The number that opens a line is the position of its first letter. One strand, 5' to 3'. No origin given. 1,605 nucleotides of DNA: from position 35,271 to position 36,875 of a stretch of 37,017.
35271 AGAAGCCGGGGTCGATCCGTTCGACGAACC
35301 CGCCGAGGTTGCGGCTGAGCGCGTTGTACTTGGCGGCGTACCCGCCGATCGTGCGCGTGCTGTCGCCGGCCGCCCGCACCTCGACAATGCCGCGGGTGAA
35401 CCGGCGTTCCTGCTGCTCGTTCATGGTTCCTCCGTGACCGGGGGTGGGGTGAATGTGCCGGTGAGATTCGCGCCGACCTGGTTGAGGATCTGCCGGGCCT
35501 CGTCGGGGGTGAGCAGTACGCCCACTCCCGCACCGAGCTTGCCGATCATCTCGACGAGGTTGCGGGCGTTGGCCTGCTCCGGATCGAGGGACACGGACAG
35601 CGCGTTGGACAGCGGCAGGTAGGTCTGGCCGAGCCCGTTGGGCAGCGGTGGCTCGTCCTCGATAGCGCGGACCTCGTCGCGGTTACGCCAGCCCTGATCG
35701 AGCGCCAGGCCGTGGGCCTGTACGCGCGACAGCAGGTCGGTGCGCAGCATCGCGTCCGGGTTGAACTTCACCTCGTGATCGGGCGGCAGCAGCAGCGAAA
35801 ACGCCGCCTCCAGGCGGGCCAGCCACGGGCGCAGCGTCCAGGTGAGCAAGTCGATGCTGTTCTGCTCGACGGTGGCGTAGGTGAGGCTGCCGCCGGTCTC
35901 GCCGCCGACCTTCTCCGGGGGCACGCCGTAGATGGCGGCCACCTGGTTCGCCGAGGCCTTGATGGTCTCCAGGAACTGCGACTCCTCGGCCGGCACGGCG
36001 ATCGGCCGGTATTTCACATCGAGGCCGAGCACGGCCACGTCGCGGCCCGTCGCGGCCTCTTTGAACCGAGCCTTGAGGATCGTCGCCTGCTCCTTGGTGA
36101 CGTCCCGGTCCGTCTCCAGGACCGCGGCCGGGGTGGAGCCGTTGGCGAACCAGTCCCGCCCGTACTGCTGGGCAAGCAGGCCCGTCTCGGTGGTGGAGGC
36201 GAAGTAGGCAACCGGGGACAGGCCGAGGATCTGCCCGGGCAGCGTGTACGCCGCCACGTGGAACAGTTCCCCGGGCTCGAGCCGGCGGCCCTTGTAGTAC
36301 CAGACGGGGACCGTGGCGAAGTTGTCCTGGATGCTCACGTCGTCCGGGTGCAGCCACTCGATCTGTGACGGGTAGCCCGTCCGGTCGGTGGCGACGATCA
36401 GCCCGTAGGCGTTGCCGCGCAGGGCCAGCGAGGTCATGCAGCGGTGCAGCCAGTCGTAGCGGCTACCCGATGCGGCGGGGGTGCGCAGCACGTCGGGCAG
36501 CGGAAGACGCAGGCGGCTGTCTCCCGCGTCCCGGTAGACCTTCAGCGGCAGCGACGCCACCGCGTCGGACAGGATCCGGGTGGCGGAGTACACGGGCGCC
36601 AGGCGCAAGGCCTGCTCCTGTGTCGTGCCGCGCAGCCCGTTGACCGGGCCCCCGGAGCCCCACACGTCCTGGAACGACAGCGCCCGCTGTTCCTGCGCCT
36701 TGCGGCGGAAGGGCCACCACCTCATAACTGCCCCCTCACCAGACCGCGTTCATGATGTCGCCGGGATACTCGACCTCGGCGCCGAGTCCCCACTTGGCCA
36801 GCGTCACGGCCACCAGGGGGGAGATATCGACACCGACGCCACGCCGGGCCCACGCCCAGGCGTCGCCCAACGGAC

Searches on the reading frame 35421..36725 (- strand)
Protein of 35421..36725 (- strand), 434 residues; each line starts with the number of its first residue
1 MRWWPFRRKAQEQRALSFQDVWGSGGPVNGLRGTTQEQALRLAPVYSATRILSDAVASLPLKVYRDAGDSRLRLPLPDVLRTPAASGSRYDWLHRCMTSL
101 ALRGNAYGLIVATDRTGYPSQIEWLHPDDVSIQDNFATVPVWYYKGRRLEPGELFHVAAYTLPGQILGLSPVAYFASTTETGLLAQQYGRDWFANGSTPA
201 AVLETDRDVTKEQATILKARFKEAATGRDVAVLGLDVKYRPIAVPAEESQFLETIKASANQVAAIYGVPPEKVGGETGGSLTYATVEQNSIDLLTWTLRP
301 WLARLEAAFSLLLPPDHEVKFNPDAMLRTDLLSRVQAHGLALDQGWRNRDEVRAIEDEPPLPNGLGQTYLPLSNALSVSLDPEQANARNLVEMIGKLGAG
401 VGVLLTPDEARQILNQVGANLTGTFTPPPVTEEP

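Call 38: search_protein_families(library=pfam, proteins=[window:35421-36725:-], max_evalue=0.001)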
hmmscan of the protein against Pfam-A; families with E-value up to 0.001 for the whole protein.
window:35421-36725:- (434 aa): 1 family
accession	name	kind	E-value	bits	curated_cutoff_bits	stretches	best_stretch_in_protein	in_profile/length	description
PF04860.17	Phage_portal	-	2.6e-70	237.6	39.1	1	45-357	3-321/321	Phage portal protein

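Call 39: search_protein_families(library=phrogs, proteins=[window:35421-36725:-], max_evalue=0.00001)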
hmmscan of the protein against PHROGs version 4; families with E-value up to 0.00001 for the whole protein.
window:35421-36725:- (434 aa): 5 families
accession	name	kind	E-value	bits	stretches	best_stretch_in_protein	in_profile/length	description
phrog_12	-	head and packaging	1.6e-80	272.9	1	6-384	55-439/646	portal protein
phrog_2662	-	head and packaging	1.5e-41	143.8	1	13-385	28-431/717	portal protein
phrog_5929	-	head and packaging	2.4e-33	116.3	1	186-387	5-211/228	portal protein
phrog_11323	-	unknown function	8.4e-13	49.5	1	282-380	9-111/130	-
phrog_2271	-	head and packaging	4.3e-11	42.3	1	165-365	187-390/859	portal protein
